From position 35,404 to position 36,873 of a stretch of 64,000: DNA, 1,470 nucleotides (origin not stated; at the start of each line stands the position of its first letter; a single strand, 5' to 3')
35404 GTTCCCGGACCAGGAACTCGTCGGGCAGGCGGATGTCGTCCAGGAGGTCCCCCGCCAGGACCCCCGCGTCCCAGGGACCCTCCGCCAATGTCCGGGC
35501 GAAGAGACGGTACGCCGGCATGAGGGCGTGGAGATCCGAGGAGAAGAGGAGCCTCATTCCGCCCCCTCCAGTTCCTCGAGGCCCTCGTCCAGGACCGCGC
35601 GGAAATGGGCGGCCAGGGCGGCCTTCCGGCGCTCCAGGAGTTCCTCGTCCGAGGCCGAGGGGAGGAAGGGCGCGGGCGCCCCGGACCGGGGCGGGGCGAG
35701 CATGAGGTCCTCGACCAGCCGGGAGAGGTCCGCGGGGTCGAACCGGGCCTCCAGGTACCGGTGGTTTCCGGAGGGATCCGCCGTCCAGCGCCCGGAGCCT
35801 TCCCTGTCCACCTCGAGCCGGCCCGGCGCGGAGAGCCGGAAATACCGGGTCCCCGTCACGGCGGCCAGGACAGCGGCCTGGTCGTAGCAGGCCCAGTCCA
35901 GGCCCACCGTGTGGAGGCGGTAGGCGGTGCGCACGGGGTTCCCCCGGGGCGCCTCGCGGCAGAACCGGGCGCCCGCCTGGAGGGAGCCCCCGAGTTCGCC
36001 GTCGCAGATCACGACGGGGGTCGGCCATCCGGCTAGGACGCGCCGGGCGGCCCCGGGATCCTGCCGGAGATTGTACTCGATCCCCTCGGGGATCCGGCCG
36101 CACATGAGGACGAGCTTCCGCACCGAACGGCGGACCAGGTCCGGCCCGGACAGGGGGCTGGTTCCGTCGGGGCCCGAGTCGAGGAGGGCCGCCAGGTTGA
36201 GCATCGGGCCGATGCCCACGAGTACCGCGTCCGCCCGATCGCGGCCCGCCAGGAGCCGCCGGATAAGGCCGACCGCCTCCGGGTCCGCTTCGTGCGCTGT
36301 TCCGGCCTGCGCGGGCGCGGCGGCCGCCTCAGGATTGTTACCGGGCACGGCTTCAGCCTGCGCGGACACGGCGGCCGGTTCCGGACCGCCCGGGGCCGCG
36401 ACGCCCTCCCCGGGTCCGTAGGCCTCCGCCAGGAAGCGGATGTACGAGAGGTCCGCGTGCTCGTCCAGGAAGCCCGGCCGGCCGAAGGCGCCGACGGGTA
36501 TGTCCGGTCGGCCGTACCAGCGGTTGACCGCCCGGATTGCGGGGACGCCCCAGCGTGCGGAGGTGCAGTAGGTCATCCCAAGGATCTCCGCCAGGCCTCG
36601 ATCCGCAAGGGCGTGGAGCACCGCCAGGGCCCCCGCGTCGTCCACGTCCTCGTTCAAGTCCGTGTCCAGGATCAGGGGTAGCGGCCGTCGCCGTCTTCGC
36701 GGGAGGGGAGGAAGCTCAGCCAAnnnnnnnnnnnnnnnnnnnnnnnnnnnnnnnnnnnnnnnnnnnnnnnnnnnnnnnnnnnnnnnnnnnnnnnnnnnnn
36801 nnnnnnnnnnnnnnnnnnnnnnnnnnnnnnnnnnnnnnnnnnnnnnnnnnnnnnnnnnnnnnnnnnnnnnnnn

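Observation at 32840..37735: Six-gene translationally coupled operon combining a STAS/phosphatase partner-switch pair with ADP-ribose-processing enzymes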

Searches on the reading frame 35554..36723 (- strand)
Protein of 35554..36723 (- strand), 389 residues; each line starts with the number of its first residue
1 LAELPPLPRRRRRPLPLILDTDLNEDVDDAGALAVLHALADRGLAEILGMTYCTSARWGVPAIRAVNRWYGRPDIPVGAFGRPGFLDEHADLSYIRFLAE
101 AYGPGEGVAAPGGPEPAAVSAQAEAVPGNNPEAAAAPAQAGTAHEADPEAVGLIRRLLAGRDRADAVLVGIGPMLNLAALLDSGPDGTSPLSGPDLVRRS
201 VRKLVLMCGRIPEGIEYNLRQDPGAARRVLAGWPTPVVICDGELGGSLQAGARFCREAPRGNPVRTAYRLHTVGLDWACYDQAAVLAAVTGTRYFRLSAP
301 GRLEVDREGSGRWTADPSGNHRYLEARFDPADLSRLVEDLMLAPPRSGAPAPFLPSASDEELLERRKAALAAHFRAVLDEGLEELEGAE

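Call 4: search_protein_families(library=pfam, proteins=[window:35554-36723:-], max_evalue=0.01)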
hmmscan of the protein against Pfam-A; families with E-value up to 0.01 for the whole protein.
window:35554-36723:- (389 aa): 1 family
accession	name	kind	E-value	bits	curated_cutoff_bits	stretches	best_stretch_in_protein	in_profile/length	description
PF01156.24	IU_nuc_hydro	-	2.7e-12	47.4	34.2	1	17-289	1-245/297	Inosine-uridine preferring nucleoside hydrolase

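Call 5: search_protein_families(library=ncbifam, proteins=[window:35554-36723:-], max_evalue=0.01)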
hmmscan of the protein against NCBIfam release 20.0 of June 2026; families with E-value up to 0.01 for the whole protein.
window:35554-36723:- (389 aa): 1 family
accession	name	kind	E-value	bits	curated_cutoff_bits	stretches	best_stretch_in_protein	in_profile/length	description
NF008036.0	PRK10768.1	equivalog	0.00013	21.2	382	1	145-231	98-178/304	ribonucleoside hydrolase RihC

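Call 17: search_solved_structures(query=window:35554-36723:-, max_evalue=0.1)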
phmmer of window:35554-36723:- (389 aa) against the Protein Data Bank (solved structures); distinct sequences matched with E-value up to 0.1: 0.

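Call 21: search_protein_families(library=padloc, proteins=[window:35554-36723:-], max_evalue=0.01)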
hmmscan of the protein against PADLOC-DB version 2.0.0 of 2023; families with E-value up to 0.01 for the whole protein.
window:35554-36723:- (389 aa): 0 families

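Call 22: find_homologous_proteins(query=window:35554-36723:-, max_evalue=0.001)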
Query window:35554-36723:- (389 aa): 229 proteins with E <= 0.001 among 8000 candidates; the best 120 are listed.
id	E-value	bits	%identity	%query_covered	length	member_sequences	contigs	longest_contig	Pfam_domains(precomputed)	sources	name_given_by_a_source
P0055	2.3e-254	862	100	100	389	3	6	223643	PF01156.25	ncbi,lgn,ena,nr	ncbi:MAG TPA: nucleoside hydrolase [Spirochaetia bacterium]|nr:nucleoside hydrolase [Spirochaetales 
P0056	2.2e-225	766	83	93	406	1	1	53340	PF01156.25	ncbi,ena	-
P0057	5.9e-217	739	89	94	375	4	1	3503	PF01156.25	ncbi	-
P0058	6.3e-217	738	89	96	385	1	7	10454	PF01156.25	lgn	-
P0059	3.8e-210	716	88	94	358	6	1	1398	PF01156.25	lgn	-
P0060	2.6e-200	684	85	94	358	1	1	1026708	PF01156.25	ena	-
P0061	1.1e-192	659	81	94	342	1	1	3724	PF01156.25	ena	-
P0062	1.6e-192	658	82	92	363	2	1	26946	PF01156.25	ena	-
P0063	2.4e-168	578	69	94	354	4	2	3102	PF01156.25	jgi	jgi:hypothetical protein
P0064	6.7e-160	551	70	92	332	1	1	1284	PF01156.25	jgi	jgi:hypothetical protein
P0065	2.5e-157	542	69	94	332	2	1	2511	PF01156.25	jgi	jgi:hypothetical protein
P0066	7.5e-138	478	90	62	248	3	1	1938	PF01156.25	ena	-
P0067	4.2e-118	413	54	96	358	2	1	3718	PF01156.25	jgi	jgi:hypothetical protein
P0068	1.6e-98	349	50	96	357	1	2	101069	PF01156.25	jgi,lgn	jgi:hypothetical protein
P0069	1.8e-79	286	63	58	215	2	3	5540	PF01156.25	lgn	-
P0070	1.5e-76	276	40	86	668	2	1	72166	PF01156.25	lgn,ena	-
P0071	1.1e-63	234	32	81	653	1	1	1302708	PF01156.25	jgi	jgi:inosine-uridine nucleoside N-ribohydrolase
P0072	4.5e-63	232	41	85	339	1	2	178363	PF01156.25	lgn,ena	-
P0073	1.0e-62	231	39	89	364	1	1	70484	PF01156.25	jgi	jgi:hypothetical protein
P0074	2.5e-60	223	42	88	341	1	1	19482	PF01156.25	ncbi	-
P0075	6.8e-60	221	44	85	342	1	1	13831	PF01156.25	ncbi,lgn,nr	ncbi:MAG TPA: nucleoside hydrolase [Chthonomonadales bacterium]|nr:nucleoside hydrolase [Chthonomona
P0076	5.5e-59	218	41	86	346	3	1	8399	PF01156.25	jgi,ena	-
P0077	5.5e-59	218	41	87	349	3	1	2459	PF01156.25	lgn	-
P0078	2.3e-58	216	40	95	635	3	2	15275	PF01156.25,PF04616.21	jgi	jgi:hypothetical protein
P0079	2.4e-58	216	40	86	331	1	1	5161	PF01156.25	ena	-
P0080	4.1e-58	216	40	85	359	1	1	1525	PF01156.25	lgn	-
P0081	1.1e-57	214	40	85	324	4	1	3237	PF01156.25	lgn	-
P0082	1.8e-57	213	41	85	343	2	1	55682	PF01156.25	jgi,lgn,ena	-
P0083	2.9e-57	213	40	88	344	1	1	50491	PF01156.25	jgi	jgi:inosine-uridine nucleoside N-ribohydrolase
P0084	3.7e-57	212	41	86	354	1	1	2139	PF01156.25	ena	-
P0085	7.6e-57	211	41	87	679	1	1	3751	PF01156.25,PF04616.21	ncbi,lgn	-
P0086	1.1e-56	211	41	84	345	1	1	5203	PF01156.25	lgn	-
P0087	1.2e-56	211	42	86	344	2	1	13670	PF01156.25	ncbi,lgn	-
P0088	1.3e-56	211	38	86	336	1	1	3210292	PF01156.25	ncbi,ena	-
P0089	2.3e-56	210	41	86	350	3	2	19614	PF01156.25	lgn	-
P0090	3.5e-56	209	40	87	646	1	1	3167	PF01156.25,PF04616.21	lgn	-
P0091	4.1e-56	209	41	86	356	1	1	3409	PF01156.25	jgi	jgi:inosine-uridine nucleoside N-ribohydrolase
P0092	5.1e-56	209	41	86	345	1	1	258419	PF01156.25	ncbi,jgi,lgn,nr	ncbi:MAG TPA: nucleoside hydrolase [Pirellulales bacterium]|jgi:hypothetical protein|nr:nucleoside h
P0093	6.0e-56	208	41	87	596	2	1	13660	PF00801.27,PF01156.25,PF13385.14,PF18911.7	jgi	jgi:PKD repeat protein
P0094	1.4e-55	207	42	85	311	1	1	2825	PF01156.25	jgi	jgi:hypothetical protein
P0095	1.7e-55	207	39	86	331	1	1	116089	PF01156.25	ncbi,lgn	ncbi:MAG: nucleoside hydrolase [Armatimonadota bacterium]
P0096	1.7e-55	207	39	88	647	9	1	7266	PF01156.25,PF04616.21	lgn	-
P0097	2.0e-55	207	40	86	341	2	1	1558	PF01156.25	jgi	jgi:hypothetical protein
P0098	2.1e-55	207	41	87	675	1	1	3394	PF01156.25,PF04616.21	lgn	-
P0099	2.6e-55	206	41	86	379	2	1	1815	PF01156.25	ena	-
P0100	4.3e-55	206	43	85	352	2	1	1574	PF01156.25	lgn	-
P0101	4.6e-55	205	38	85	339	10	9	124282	PF01156.25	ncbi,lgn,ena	-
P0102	4.6e-55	205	41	86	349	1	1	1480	PF01156.25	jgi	jgi:hypothetical protein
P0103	7.1e-55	205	40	86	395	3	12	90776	PF01156.25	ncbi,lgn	-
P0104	2.1e-54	203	38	86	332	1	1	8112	PF01156.25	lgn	-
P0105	2.3e-54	203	40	86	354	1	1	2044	PF01156.25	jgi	jgi:inosine-uridine nucleoside N-ribohydrolase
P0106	3.7e-54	202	39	86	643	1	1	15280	PF01156.25,PF04616.21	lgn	-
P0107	4.9e-54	202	35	97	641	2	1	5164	PF01156.25,PF04616.21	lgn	-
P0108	5.7e-54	202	38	85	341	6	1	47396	PF01156.25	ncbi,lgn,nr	ncbi:MAG: nucleoside hydrolase [Armatimonadetes bacterium]|nr:nucleoside hydrolase [Armatimonadota b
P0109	6.2e-54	202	38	97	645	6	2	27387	PF01156.25,PF04616.21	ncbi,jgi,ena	-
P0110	7.4e-54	202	35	86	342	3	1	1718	PF01156.25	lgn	-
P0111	9.1e-54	201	40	89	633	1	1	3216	PF01156.25,PF04616.21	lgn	-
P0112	1.1e-53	201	39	86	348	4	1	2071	PF01156.25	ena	-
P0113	1.1e-53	201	40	86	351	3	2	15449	PF01156.25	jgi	-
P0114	1.6e-53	200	41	86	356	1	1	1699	PF01156.25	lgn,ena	-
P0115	1.7e-53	200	38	86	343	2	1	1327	PF01156.25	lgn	-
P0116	2.2e-53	200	37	85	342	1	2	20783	PF01156.25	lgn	-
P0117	2.6e-53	200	40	86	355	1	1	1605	PF01156.25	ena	-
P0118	3.4e-53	199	37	86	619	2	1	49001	PF01156.25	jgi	-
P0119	3.5e-53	199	41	86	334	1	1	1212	PF01156.25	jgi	jgi:purine nucleosidase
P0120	3.8e-53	199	38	97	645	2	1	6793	PF01156.25,PF04616.21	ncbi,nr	ncbi:MAG: family 43 glycosylhydrolase [Verrucomicrobia bacterium]|nr:family 43 glycosylhydrolase [Ve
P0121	3.9e-53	199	36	86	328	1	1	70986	PF01156.25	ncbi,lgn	-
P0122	4.2e-53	199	39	87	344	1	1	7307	PF01156.25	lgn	-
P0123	4.2e-53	199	37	87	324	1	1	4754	PF01156.25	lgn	-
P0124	1.3e-52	197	42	86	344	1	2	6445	PF01156.25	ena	-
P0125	1.8e-52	197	40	86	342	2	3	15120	PF01156.25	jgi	jgi:purine nucleosidase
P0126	2.9e-52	196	36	85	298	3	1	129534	PF01156.25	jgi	-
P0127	3.3e-52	196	40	86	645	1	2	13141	PF01156.25,PF04616.21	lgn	-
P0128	3.6e-52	196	38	86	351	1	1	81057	PF01156.25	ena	-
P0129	3.8e-52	196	39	86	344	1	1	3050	PF01156.25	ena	-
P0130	6.9e-52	195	38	88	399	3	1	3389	PF01156.25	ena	-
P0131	7.3e-52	195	39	87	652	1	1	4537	PF01156.25,PF04616.21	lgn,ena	-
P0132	1.0e-51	194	41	86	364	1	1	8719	PF01156.25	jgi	jgi:hypothetical protein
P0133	1.8e-51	194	39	90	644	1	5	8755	PF01156.25,PF04616.21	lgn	-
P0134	2.1e-51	193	40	86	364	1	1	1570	PF01156.25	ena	-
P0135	3.8e-51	193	34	86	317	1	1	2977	PF01156.25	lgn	-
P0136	5.2e-51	192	36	86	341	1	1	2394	PF01156.25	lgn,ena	-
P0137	7.3e-51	192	35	86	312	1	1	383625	PF01156.25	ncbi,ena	-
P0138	7.4e-51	192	38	88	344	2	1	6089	PF01156.25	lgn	-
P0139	1.4e-50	191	38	85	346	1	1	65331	PF01156.25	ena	-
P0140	2.5e-50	190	38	87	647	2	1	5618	PF01156.25,PF04616.21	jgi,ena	jgi:inosine-uridine nucleoside N-ribohydrolase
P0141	2.9e-50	190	40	85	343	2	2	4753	PF01156.25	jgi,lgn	-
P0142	3.3e-50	190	36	87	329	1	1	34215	PF01156.25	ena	-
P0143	3.4e-50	189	38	85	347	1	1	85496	PF01156.25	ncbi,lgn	ncbi:MAG: nucleoside hydrolase [Verrucomicrobiota bacterium]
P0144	5.1e-50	189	39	87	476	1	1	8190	PF01156.25,PF04616.21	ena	-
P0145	5.2e-50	189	35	87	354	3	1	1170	PF01156.25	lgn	-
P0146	5.5e-50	189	37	87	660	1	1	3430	PF01156.25,PF04616.21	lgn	-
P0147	5.6e-50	189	39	86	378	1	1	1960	PF01156.25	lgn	-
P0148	6.4e-50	189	39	85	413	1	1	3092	PF01156.25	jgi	-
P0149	1.0e-49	188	40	86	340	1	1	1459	PF01156.25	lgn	-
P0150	1.4e-49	187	38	86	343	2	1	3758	PF01156.25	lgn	-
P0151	1.7e-49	187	39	86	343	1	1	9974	PF01156.25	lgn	-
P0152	8.8e-49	185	33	86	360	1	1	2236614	PF01156.25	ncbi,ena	-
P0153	1.1e-48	184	37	87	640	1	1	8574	PF01156.25,PF00251.27,PF04616.21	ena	-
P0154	2.4e-48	183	38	85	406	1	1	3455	PF01156.25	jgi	jgi:hypothetical protein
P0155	2.4e-48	183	36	86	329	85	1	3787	PF01156.25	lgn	-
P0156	3.3e-48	183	36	87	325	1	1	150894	PF01156.25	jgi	-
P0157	3.9e-48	183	37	84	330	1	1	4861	PF01156.25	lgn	-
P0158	4.8e-48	182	35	87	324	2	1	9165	PF01156.25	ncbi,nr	ncbi:MAG: nucleoside hydrolase [Bacteroidales bacterium]|nr:nucleoside hydrolase [Bacteroidales bact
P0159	9.1e-48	181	34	84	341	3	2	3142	PF01156.25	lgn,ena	-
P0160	1.0e-47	181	37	86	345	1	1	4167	PF01156.25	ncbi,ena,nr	ncbi:MAG TPA: nucleoside hydrolase [Clostridia bacterium]|nr:nucleoside hydrolase [Clostridia bacter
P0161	1.0e-47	181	37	86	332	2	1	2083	PF01156.25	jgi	-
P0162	1.6e-47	181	36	86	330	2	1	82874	PF01156.25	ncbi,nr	ncbi:MAG: nucleoside hydrolase [Planctomycetales bacterium]|nr:nucleoside hydrolase [Planctomycetale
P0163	1.7e-47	181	35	85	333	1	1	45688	PF01156.25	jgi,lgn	jgi:inosine-uridine nucleoside N-ribohydrolase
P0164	2.2e-47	180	37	82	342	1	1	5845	PF01156.25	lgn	-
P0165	2.7e-47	180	37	86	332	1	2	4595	PF01156.25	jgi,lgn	-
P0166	9.3e-47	178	35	87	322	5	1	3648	PF01156.25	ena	-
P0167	1.1e-46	178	34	81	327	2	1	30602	PF01156.25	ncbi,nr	ncbi:MAG: nucleoside hydrolase [Phycisphaerae bacterium]|nr:nucleoside hydrolase [Phycisphaerae bact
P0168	1.2e-46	178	36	86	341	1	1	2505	PF01156.25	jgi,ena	-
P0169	2.8e-46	177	35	86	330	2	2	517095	PF01156.25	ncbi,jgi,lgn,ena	ncbi:MAG: nucleoside hydrolase [Polyangiales bacterium]|jgi:inosine-uridine nucleoside N-ribohydrola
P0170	3.5e-46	176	38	86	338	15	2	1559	PF01156.25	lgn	-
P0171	4.9e-46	176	35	90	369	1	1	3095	PF01156.25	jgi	jgi:inosine-uridine nucleoside N-ribohydrolase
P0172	6.8e-46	175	35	86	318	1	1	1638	PF01156.25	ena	-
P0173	1.0e-45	175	36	85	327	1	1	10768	PF01156.25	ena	-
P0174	1.1e-45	175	35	87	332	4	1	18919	PF01156.25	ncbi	ncbi:MAG: nucleoside hydrolase [Polyangiales bacterium]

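Call 23: find_encoding_contigs(protein=P0068, flank=8000, max_places=2)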
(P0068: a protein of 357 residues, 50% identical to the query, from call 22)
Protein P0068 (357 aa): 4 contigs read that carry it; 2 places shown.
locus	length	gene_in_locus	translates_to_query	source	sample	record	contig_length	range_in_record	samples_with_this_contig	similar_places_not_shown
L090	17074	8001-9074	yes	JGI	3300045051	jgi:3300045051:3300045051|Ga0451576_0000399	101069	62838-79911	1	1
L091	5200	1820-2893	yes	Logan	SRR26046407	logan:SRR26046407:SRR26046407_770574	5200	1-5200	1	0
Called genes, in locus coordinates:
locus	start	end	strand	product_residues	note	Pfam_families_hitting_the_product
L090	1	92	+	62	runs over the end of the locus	-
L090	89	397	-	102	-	-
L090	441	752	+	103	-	PF14066:DUF4256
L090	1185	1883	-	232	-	PF00230:MIP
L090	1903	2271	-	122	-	-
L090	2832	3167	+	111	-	-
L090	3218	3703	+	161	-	PF01928:CYTH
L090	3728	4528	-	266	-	PF06182:ABC2_membrane_6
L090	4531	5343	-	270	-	-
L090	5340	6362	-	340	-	PF00005:ABC_tran, PF13304:AAA_21 (weak)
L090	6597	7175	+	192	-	-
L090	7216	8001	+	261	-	PF02146:SIR2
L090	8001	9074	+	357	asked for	PF01156:IU_nuc_hydro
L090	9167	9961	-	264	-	PF01553:Acyltransferase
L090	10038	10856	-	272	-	PF00293:NUDIX (weak)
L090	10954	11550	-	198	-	PF09922:LiaF-like_C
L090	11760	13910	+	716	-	PF00009:GTP_EFTU, PF22042:EF-G_D2, PF03144:GTP_EFTU_D2 (faint), PF14492:EFG_III, PF03764:EFG_IV, PF00679:EFG_C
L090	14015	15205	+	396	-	PF00009:GTP_EFTU, PF03144:GTP_EFTU_D2, PF03143:GTP_EFTU_D3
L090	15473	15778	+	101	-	PF00338:Ribosomal_S10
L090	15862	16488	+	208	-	PF00297:Ribosomal_L3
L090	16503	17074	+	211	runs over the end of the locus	PF00573:Ribosomal_L4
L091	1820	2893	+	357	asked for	PF01156:IU_nuc_hydro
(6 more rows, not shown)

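Call 24: find_encoding_contigs(protein=P0072, flank=6000, max_places=2)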
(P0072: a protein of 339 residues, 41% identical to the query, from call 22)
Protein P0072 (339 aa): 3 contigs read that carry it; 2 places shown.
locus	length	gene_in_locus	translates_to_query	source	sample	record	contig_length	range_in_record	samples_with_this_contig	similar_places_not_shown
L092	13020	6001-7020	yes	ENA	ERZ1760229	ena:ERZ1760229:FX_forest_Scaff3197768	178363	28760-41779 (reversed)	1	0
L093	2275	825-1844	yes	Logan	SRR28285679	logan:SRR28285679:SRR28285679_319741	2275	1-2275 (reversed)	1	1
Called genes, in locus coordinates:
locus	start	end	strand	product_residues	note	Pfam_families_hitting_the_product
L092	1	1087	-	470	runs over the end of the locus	PF07394:DUF1501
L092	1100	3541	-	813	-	PF07635:PSCyt1, PF13442:Cytochrome_CBB3 (faint), PF07583:PSCyt2, PF07587:PSD1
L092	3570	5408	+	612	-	PF00664:ABC_membrane, PF00005:ABC_tran, PF02463:SMC_N (faint), PF13304:AAA_21 (faint)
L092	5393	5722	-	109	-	PF13560:HTH_31, PF01381:HTH_3, PF12844:HTH_19 (weak)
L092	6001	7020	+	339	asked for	PF01156:IU_nuc_hydro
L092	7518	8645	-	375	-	PF00266:Aminotran_5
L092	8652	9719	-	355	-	PF03150:CCP_MauG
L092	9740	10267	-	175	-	-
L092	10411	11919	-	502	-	PF04305:DUF455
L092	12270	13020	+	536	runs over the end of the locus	-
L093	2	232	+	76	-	?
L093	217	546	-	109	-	PF13560:HTH_31, PF01381:HTH_3, PF12844:HTH_19 (weak)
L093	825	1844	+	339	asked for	PF01156:IU_nuc_hydro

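Call 89: find_encoding_contigs(protein=P0067, flank=4000, max_places=2)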
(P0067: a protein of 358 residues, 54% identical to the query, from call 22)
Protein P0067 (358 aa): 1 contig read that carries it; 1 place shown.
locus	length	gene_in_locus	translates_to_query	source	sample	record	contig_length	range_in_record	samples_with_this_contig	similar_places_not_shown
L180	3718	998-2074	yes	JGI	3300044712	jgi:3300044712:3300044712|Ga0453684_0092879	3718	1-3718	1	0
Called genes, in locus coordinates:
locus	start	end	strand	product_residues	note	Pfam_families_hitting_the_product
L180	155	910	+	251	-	PF01904:DUF72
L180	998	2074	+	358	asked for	PF01156:IU_nuc_hydro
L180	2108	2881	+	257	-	PF00149:Metallophos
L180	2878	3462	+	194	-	-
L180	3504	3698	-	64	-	-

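Call 97: search_solved_structures(query=A3, max_evalue=0.01)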
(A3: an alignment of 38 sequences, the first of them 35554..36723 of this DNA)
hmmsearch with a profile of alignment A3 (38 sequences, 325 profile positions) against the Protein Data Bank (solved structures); distinct sequences matched with E-value up to 0.01: 20.
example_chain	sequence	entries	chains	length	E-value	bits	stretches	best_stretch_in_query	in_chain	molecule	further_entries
1yoe_A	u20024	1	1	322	2.8e-10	43.2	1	21-223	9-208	Hypothetical protein ybeK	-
4kpn_A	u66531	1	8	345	6.7e-10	41.9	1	19-283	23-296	Nucleoside N-ribohydrolase 1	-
3g5i_A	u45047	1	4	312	7e-10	41.9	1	26-222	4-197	Pyrimidine-specific ribonucleoside hydrolase rihA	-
1mas_A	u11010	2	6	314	1.2e-08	37.8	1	26-220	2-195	INOSINE-URIDINE NUCLEOSIDE N-RIBOHYDROLASE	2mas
5tsq_A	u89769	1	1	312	2.1e-08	37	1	25-213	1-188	IUnH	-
8ctm_A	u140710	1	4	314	3.6e-08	36.3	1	25-210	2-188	Inosine-uridine preferring nucleoside hydrolase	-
1ezr_A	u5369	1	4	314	7e-08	35.3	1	25-209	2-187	NUCLEOSIDE HYDROLASE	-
3b9x_A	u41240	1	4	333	3e-07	33.2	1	22-220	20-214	Pyrimidine-specific ribonucleoside hydrolase rihB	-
3mkm_A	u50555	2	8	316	4.7e-07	32.6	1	23-220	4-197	Putative uncharacterized protein YeiK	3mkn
1q8f_A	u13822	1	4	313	8.5e-07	31.7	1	25-220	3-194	Pyrimidine nucleoside hydrolase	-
8qnd_A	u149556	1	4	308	9e-07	31.7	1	21-217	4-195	Inosine-uridine nucleoside N-ribohydrolase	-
4wr2_A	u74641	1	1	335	8.9e-06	28.4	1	22-239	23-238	Pyrimidine-specific ribonucleoside hydrolase RihA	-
6ba0_A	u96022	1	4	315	2.3e-05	27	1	120-211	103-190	Cytidine/uridine-specific hydrolase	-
3t8i_A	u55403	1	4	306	0.00013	24.6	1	27-204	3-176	Purine nucleosidase, (IunH-2)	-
3fz0_A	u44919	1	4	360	0.0002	24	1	26-217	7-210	Nucleoside hydrolase, putative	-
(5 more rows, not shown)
